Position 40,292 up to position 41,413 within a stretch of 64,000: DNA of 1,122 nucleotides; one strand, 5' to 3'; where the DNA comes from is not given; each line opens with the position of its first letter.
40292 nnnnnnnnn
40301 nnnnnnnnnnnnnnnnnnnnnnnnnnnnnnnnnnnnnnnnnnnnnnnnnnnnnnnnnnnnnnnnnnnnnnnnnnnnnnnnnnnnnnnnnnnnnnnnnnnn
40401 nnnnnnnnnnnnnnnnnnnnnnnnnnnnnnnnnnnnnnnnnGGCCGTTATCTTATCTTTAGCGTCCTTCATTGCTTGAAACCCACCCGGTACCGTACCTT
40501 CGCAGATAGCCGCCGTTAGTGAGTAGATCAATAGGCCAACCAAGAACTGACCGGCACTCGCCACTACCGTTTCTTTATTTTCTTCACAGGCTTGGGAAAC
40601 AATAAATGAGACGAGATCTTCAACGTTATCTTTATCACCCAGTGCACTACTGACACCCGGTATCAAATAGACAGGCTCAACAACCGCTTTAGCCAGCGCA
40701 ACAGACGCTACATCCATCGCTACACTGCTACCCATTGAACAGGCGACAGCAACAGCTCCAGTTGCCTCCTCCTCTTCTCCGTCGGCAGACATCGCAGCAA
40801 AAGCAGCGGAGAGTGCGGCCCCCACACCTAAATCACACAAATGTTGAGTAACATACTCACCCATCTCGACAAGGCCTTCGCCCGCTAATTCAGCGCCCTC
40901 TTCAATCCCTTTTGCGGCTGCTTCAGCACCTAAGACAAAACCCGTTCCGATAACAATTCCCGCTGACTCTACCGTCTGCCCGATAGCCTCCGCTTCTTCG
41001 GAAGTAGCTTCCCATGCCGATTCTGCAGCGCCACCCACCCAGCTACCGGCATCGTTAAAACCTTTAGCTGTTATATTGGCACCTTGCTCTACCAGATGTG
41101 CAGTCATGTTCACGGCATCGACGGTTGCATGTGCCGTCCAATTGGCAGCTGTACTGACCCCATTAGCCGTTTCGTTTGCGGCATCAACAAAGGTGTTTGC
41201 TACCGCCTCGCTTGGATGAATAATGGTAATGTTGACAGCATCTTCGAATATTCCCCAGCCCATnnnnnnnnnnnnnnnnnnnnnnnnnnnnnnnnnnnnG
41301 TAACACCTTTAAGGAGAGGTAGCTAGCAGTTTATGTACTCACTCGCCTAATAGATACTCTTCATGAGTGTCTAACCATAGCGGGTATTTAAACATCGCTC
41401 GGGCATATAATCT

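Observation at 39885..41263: Two-gene operon: repeat protein coupled to an Asp/Asn beta-hydroxylase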

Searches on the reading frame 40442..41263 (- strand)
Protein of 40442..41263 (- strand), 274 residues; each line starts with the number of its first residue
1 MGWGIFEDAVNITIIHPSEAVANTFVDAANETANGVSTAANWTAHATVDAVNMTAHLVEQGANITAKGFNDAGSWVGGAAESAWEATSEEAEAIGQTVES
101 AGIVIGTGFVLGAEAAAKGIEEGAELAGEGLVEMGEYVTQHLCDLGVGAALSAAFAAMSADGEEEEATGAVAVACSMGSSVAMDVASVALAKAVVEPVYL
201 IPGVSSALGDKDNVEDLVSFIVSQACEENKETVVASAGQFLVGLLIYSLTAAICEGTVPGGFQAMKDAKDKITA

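Call 3: search_protein_families(library=pfam, proteins=[window:40442-41263:-], max_evalue=0.1)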
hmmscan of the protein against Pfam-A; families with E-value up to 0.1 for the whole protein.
window:40442-41263:- (274 aa): 0 families

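Call 4: search_protein_families(library=ncbifam, proteins=[window:40442-41263:-], max_evalue=0.1)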
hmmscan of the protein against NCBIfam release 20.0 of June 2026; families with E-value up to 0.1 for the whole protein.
window:40442-41263:- (274 aa): 0 families

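Call 5: find_homologous_proteins(query=window:40442-41263:-, max_evalue=0.001)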
Query window:40442-41263:- (274 aa): 28 proteins with E <= 0.001 among 8000 candidates.
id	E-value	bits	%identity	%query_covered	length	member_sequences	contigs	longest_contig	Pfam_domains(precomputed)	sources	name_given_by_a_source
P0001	5.3e-154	529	93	100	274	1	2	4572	-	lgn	-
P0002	4.4e-151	520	92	100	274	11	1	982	-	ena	-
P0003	6.7e-112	391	70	97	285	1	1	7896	-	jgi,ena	-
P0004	8.2e-107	375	72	92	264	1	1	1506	-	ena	-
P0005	1.9e-92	328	62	99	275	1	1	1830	-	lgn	-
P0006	2.6e-92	327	61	97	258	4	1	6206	-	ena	-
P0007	2.9e-90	320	57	97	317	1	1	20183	-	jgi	jgi:hypothetical protein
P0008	5.0e-80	287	67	77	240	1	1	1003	-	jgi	jgi:hypothetical protein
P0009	9.8e-66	240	52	87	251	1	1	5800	-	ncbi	-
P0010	2.5e-60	222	47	100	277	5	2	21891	-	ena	-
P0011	1.1e-58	217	46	89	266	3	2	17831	-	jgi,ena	-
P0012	2.6e-57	212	48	86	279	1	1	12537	-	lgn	-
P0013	1.9e-56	210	47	100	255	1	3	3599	-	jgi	jgi:hypothetical protein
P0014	6.6e-55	205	47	85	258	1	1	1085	-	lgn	-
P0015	6.6e-55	205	48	78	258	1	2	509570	-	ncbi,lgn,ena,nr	ncbi:MAG: hypothetical protein HRU20_02150 [Pseudomonadales bacterium]|nr:hypothetical protein [Pseu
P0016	1.7e-54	203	45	85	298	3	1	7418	-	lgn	-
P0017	6.3e-54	201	52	68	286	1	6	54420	-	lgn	-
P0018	2.6e-53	199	46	88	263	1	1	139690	-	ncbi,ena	-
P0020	5.9e-53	198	49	75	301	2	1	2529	-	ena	-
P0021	3.4e-52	196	54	66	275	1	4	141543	-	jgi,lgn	jgi:hypothetical protein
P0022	1.8e-50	190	51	68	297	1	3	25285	-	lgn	-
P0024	2.0e-44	170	47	68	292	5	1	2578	-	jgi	jgi:hypothetical protein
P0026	2.5e-42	163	45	75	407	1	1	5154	-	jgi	jgi:hypothetical protein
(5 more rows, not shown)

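Call 6: find_related_loci(query=window:40442-41263:-, collection=genome_contigs, flank=6000)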
Query window:40442-41263:- (274 aa) in genome_contigs; peptide patterns used: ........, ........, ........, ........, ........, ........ (x = any residue, [..] = any of these).
600 stretches matched a pattern, but none encodes a relative of the query by tblastn (E <= 1e-3).

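Call 8: find_encoding_contigs(protein=P0015, flank=5000, max_places=2)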
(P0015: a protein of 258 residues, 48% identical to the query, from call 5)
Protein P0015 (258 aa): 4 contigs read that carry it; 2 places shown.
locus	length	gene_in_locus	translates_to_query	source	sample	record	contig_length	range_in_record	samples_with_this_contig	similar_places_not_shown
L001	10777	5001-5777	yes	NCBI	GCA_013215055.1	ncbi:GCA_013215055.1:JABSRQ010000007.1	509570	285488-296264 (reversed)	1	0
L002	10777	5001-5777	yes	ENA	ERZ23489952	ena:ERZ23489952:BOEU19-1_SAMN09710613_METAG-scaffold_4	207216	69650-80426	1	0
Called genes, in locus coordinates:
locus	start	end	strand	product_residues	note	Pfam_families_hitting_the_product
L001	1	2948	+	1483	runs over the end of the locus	PF00497:SBP_bac_3, PF02518:HATPase_c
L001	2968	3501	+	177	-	PF13690:CheX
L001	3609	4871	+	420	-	PF02550:AcetylCoA_hydro, PF13336:AcetylCoA_hyd_C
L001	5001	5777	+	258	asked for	-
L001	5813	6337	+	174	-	PF05118:Asp_Arg_Hydrox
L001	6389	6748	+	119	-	-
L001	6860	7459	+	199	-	PF00440:TetR_N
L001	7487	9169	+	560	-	PF00890:FAD_binding_2, PF01266:DAO (weak), PF03486:HI0933_like (faint), PF07992:Pyr_redox_2 (faint), PF12831:FAD_oxidored, PF13738:Pyr_redox_3 (faint), PF01266:DAO (weak)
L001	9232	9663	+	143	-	PF10604:Polyketide_cyc2 (weak)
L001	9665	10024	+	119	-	PF00903:Glyoxalase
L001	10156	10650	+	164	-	-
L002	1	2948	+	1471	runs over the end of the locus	PF00497:SBP_bac_3, PF02518:HATPase_c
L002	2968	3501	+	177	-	PF13690:CheX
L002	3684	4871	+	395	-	PF02550:AcetylCoA_hydro, PF13336:AcetylCoA_hyd_C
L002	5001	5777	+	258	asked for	-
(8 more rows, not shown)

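Call 9: find_encoding_contigs(protein=P0018, flank=5000, max_places=2)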
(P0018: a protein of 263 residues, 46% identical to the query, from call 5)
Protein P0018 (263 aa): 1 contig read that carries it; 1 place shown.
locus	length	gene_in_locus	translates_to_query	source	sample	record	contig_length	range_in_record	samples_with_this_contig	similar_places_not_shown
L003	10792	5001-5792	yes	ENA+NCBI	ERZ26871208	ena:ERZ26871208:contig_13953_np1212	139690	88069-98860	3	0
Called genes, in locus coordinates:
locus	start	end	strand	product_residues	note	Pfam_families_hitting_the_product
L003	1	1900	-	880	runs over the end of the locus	PF22666:Glyco_hydro_2_N2, PF00703:Glyco_hydro_2, PF18368:Ig_GlcNase, PF17753:Ig_mannosidase (weak)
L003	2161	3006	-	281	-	PF00480:ROK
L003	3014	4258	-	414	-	PF07690:MFS_1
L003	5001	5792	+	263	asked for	-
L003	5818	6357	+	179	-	PF05118:Asp_Arg_Hydrox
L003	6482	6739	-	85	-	-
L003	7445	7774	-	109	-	-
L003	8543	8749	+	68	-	-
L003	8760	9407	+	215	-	-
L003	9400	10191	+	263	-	PF07730:HisKA_3, PF02518:HATPase_c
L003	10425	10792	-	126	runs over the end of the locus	PF20409:SnoaL_5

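Call 10: find_encoding_contigs(protein=P0021, flank=5000, max_places=2)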
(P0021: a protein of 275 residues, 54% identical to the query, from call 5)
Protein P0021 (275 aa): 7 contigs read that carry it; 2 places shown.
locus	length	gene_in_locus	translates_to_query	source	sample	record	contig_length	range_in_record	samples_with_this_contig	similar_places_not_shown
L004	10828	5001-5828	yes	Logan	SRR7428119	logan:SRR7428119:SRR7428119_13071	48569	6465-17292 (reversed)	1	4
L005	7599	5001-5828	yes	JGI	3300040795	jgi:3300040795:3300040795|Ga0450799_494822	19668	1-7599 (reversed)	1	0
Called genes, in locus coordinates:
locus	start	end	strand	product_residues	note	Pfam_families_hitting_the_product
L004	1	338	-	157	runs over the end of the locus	-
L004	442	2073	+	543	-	PF00924:MS_channel_2nd, PF21082:MS_channel_3rd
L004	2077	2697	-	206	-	PF09335:VTT_dom (weak)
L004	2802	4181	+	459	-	PF02667:SCFA_trans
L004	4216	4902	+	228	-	PF03588:Leu_Phe_trans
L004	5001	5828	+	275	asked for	-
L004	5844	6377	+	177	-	PF05118:Asp_Arg_Hydrox, PF07883:Cupin_2 (weak)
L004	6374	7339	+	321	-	-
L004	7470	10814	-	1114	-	PF07693:KAP_NTPase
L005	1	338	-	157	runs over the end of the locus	-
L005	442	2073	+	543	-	PF00924:MS_channel_2nd, PF21082:MS_channel_3rd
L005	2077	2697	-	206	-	PF09335:VTT_dom (weak)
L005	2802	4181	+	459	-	PF02667:SCFA_trans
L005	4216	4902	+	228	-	PF03588:Leu_Phe_trans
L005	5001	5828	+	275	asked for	-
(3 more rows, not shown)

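Call 12: find_encoding_contigs(protein=P0017, flank=5000, max_places=1)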
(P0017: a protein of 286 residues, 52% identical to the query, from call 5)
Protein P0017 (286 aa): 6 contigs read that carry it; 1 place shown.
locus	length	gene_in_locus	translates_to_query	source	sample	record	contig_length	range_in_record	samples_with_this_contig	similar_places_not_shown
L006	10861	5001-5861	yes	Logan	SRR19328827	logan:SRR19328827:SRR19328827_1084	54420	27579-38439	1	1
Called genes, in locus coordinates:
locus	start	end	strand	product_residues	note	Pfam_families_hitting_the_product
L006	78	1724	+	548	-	PF00924:MS_channel_2nd, PF21082:MS_channel_3rd (weak)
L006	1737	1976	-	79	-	PF07308:DUF1456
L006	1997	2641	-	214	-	PF09335:VTT_dom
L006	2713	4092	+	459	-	PF02667:SCFA_trans, PF03606:DcuC (weak)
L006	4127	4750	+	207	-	PF03588:Leu_Phe_trans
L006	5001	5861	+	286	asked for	-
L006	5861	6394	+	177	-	PF05118:Asp_Arg_Hydrox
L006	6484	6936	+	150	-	-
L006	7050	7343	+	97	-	-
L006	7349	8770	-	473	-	PF01370:Epimerase, PF05368:NmrA (weak), PF07993:NAD_binding_4 (faint), PF13460:NAD_binding_10, PF11066:DUF2867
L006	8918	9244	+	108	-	PF03819:MazG, PF12643:MazG-like (weak)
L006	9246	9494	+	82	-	-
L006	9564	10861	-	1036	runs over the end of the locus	PF02012:BNR (faint), PF15902:Sortilin-Vps10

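Call 13: find_encoding_contigs(protein=P0010, flank=5000, max_places=1)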
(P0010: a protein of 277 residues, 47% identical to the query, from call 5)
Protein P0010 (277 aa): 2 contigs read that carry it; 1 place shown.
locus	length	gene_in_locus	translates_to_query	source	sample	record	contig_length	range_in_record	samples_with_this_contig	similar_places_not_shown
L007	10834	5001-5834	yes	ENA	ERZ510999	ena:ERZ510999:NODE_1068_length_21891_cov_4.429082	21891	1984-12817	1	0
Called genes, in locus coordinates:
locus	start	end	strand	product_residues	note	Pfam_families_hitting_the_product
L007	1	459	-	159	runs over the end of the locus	PF12487:DUF3703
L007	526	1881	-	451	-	PF01554:MatE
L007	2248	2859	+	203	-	PF04893:Yip1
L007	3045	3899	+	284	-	-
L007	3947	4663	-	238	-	PF00497:SBP_bac_3 (weak)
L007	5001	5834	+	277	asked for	-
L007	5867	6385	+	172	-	PF05118:Asp_Arg_Hydrox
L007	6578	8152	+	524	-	PF03707:MHYT, PF02518:HATPase_c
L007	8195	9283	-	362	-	-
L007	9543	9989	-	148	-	-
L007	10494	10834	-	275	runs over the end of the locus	PF01633:Choline_kinase, PF01636:APH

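Call 14: find_encoding_contigs(protein=P0007, flank=5000, max_places=1)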
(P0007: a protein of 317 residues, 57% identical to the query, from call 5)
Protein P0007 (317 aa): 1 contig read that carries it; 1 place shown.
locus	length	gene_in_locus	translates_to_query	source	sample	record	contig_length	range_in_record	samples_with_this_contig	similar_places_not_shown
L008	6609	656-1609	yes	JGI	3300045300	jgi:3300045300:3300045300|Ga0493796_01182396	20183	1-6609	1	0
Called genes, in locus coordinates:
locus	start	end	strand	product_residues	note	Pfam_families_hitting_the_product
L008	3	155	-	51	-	?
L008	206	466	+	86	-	-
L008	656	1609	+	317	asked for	-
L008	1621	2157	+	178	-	PF05118:Asp_Arg_Hydrox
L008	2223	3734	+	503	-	PF01565:FAD_binding_4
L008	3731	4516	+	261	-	-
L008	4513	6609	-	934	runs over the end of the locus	-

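Call 15: find_encoding_contigs(protein=P0026, flank=5000, max_places=1)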
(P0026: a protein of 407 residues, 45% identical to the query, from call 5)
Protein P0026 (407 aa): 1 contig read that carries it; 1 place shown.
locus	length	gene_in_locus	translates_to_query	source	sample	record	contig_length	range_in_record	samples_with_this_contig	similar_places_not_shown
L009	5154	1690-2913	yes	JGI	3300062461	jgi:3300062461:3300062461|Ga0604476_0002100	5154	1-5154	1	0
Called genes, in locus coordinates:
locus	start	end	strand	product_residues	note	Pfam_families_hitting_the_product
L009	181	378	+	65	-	-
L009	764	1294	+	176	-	-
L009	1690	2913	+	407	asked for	-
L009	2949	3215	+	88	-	-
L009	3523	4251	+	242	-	-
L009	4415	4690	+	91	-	PF04365:BrnT_toxin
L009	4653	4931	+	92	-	PF14384:BrnA_antitoxin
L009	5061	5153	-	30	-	?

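Call 16: find_related_loci(query=A1, collection=genome_contigs, flank=4000)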
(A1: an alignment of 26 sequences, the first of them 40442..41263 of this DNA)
Query A1 (274 aa) in genome_contigs; peptide patterns used: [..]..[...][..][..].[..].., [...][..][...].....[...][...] (x = any residue, [..] = any of these).
184 stretches matched a pattern; 6 encode a relative of the query (tblastn E <= 1e-3); 6 distinct loci.
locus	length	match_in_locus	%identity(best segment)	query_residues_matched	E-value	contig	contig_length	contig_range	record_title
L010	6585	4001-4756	62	1-266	4e-96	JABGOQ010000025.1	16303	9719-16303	MAG: Anaerolineae bacterium isolate co234_bin11 NODE_6409_length_16303_cov_76.300775, whole genome shotgun sequence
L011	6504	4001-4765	45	1-274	4e-60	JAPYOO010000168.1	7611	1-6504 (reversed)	MAG: Bermanella sp. isolate MOW.maxbin2.006 MOW_8245_length_7611_cov_222.047512, whole genome shotgun sequence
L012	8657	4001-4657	48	62-274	7e-59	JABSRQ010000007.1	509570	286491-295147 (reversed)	MAG: Pseudomonadales bacterium isolate DT_90 DT-Pseudomonadales-1_scaffold_7, whole genome shotgun sequence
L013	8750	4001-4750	45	28-274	2e-56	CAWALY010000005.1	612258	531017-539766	MAG: uncultured Actinomycetota bacterium isolate MFD01721.bin.1.384 genome assembly, contig: contig_3838, whole genome s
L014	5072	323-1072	37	21-271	8e-44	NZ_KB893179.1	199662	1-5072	Spirosoma panaciterrae DSM 21099 B153DRAFT_scaffold_15.16, whole genome shotgun sequence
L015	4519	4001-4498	38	14-179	9e-26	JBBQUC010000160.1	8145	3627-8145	MAG: Cytophagales bacterium isolate Co_metawrap_1881 Cmw_1881_k141_4725645_length_8145_cov_9.9716, whole genome shotgun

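Call 24: search_protein_families(library=pfam, proteins=[L014:296-2422:+, P0026, L009:764-1291:+, L009:2949-3212:+, L010:4881-5486:+, L004:6374-7336:+, L013:3860-4750:+], max_evalue=0.01)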
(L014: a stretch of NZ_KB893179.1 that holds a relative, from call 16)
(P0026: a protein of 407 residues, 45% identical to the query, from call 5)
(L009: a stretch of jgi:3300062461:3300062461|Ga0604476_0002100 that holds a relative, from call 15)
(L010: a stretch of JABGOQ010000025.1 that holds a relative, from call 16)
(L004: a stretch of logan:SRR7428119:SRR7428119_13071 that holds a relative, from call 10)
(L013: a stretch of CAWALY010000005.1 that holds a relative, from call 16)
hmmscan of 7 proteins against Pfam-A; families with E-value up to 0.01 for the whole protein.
L014:296-2422:+ (709 aa): 5 families
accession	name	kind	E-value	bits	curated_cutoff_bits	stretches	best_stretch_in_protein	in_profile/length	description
PF00030.24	Crystall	-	2.2e-14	53.8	25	1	585-664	1-80/82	Beta/Gamma crystallin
PF03995.18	Inhibitor_I36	-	1e-08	35.4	21.1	0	588-641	15-67/69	Peptidase inhibitor family I36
PF01453.30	B_lectin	-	9.2e-08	33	32.4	0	469-534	15-74/105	D-mannose binding lectin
PF08964.15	Crystall_3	-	1.5e-05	25.5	27.3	0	585-634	4-55/86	Beta/Gamma crystallin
PF08955.15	BofC_C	-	0.0059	17.1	21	0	429-447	9-27/74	BofC C-terminal domain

P0026 (407 aa): 0 families

L009:764-1291:+ (176 aa): 0 families

L009:2949-3212:+ (88 aa): 0 families

L010:4881-5486:+ (202 aa): 0 families

L004:6374-7336:+ (321 aa): 0 families

L013:3860-4750:+ (297 aa): 0 families

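Call 26: predict_structure(alignment_id=A1)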
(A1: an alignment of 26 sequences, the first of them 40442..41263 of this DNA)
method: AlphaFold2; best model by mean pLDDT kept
length: 274 residues; sequences in the alignment: 26
mean_pLDDT: 57.7   pTM: 0.50
mean pLDDT of the five models: 57.7, 54.3, 54.2, 52.4, 50.3
residues with pLDDT >= 90: 25; 70-90: 95; 50-70: 24; < 50: 130
segments of 3 or more residues with pLDDT < 50: 1-121, 123-125
pLDDT, mean of each block of 10 residues (from residue 1): 29 25 32 34 27 28 28 27 31 37 34 40 45 56 74 77 75 86 89 90 85 92 91 83 88 81 69 66
secondary structure, 60 per line:
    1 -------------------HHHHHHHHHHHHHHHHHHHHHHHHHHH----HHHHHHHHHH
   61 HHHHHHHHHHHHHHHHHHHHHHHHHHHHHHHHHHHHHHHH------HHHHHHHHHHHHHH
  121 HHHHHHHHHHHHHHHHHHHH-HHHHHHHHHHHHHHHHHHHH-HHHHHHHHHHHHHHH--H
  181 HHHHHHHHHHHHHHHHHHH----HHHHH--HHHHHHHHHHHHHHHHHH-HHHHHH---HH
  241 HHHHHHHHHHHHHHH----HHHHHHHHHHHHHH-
elements in order: H20-46 H51-100 H107-140 H142-161 H163-177 H180-199 H204-208 H211-228 H230-235 H239-255 H260-273

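Call 30: fold_search(model_id=the predicted structure, library=pdb)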
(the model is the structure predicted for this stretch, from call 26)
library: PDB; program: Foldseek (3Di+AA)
matches with E <= 10: 51; with E <= 0.001: 0
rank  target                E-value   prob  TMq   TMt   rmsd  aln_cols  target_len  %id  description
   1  8tn1_A                1.5e+00  0.12  0.16  0.24  10.7       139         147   16  De novo designed protein binds poly ADP ribose polymerase inhibitors (PARPi) - apo (released 2024-04-24)
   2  2ch7_A                1.8e+00  0.05  0.14  0.13  52.8       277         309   15  Crystal structure of the cytoplasmic domain of a bacterial chemoreceptor from Thermotoga maritima (released 2006-04-18)
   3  5tpm_A                2.2e+00  0.11  0.19  0.27   9.0       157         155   16  2.8 Angstrom Crystal Structure of the C-terminal Dimerization Domain of Transcriptional Regulator PdhR from Escherichi (released 2016-11-02)
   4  4k0d_A                2.4e+00  0.09  0.17  0.26  13.8       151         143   13  Periplasmic sensor domain of sensor histidine kinase, Adeh_2942 (released 2013-06-12)
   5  5tpm_C                2.8e+00  0.11  0.20  0.29   8.9       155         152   15  2.8 Angstrom Crystal Structure of the C-terminal Dimerization Domain of Transcriptional Regulator PdhR from Escherichi (released 2016-11-02)
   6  3zx6_A                3.0e+00  0.06  0.18  0.16  50.1       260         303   18  Structure of Hamp(AF1503)-Tsr fusion - Hamp (A291V) mutant (released 2012-02-29)
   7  5ona_A                3.0e+00  0.06  0.16  0.18  20.0       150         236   17  Drosophila Bag-of-marbles CBM peptide bound to human CAF40-CNOT1 (released 2017-12-27)
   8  3zx6_B                3.1e+00  0.06  0.18  0.17  47.9       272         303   15  Structure of Hamp(AF1503)-Tsr fusion - Hamp (A291V) mutant (released 2012-02-29)
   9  7ung_D0               3.1e+00  0.04  0.14  0.15  26.5       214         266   11  48-nm repeat of the human respiratory doublet microtubule (released 2022-10-05)
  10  5tpm_B                3.5e+00  0.07  0.17  0.27   8.7       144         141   16  2.8 Angstrom Crystal Structure of the C-terminal Dimerization Domain of Transcriptional Regulator PdhR from Escherichi (released 2016-11-02)
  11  9s9k_A                3.5e+00  0.07  0.15  0.22  18.9       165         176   14  S. islandicus CdvB (semi open) (released 2026-01-28)
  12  3c1l_E                3.8e+00  0.08  0.12  0.17  14.2       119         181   12  Crystal structure of an antioxidant defense protein (mlr4105) from mesorhizobium loti maff303099 at 2.00 A resolution (released 2008-02-05)
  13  3s84_A                4.3e+00  0.03  0.14  0.15  34.2       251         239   14  Dimeric apoA-IV (released 2012-05-16)
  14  9s9k_B                4.5e+00  0.06  0.15  0.22  19.1       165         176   14  S. islandicus CdvB (semi open) (released 2026-01-28)
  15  5tpm_D                4.7e+00  0.04  0.15  0.23  10.5       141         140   18  2.8 Angstrom Crystal Structure of the C-terminal Dimerization Domain of Transcriptional Regulator PdhR from Escherichi (released 2016-11-02)
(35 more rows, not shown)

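Call 33: search_solved_structures(query=A1, max_evalue=1)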
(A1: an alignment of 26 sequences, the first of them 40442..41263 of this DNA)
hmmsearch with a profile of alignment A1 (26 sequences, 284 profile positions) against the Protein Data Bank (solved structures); distinct sequences matched with E-value up to 1: 36.
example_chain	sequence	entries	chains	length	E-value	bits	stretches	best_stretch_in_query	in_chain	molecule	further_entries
4uos_A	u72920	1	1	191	1.7e-06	31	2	4-88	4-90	DESIGNED HELICAL BUNDLE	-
7uak_A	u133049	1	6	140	0.012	18.3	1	4-87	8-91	Alpha-synuclein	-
4tql_A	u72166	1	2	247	0.024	17.3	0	69-69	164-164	Three helix bundle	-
9d5c_A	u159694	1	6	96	0.024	17.3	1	4-87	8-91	Alpha-synuclein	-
9w06_B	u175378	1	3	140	0.027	17.2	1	4-87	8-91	Alpha-synuclein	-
8zlp_A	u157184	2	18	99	0.029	17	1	4-87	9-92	Alpha-synuclein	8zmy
6h6b_A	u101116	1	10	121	0.033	16.9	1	4-87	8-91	Alpha-synuclein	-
6peo_A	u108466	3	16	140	0.037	16.7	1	4-87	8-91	Alpha-synuclein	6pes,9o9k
9hgs_C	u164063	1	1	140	0.039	16.6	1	4-87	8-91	Alpha-synuclein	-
6lrq_A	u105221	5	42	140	0.039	16.6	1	4-87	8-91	Alpha-synuclein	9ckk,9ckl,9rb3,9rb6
8uie_A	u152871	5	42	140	0.04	16.6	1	4-87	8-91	Alpha-synuclein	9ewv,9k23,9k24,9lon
1xq8_A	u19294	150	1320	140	0.05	16.3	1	4-87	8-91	Alpha-synuclein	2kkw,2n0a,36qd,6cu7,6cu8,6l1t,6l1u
6ufr_A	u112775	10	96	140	0.053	16.2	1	4-87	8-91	Alpha-synuclein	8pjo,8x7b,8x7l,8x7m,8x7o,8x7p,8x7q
9k7q_M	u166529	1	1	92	0.058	16.1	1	4-87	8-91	Alpha-synuclein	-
8gf7_A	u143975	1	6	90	0.059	16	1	5-87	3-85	Alpha-synuclein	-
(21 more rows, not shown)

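Call 59: search_protein_families(library=pfam, alignment_id=A1, max_evalue=10)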
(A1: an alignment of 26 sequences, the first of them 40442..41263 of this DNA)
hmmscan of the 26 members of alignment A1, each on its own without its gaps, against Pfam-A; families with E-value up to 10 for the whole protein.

A. member 1, window:40442-41263:- (274 aa): 0 families

B. families by the number of members that match (of 26 scanned): 44 families (the first 25 are shown)
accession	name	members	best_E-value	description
PF06911.18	Senescence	8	0.0015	Senescence domain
PF01387.22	Synuclein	4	0.027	Synuclein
PF01080.22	Presenilin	3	0.5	Presenilin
PF09731.14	Mitofilin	3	0.65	Mitochondrial inner membrane protein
PF09718.15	Tape_meas_lam_C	2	0.054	Lambda phage tail tape-measure protein (Tape_meas_lam_C)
PF11727.13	ISG65-75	2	0.39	Invariant surface glycoprotein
PF03036.21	Perilipin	2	0.51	Perilipin family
PF13725.12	tRNA_bind_2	2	1.8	Possible tRNA binding domain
PF10310.14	DUF5427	2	5.6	Family of unknown function (DUF5427)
PF01442.23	Apolipoprotein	1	0.0084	Apolipoprotein A1/A4/E domain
PF03006.26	HlyIII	1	0.012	Haemolysin-III related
PF01025.24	GrpE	1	0.019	GrpE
PF12732.12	YtxH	1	0.029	YtxH-like protein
PF19195.5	DUF5870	1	0.033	Family of unknown function (DUF5870)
PF06451.17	Moricin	1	0.034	Moricin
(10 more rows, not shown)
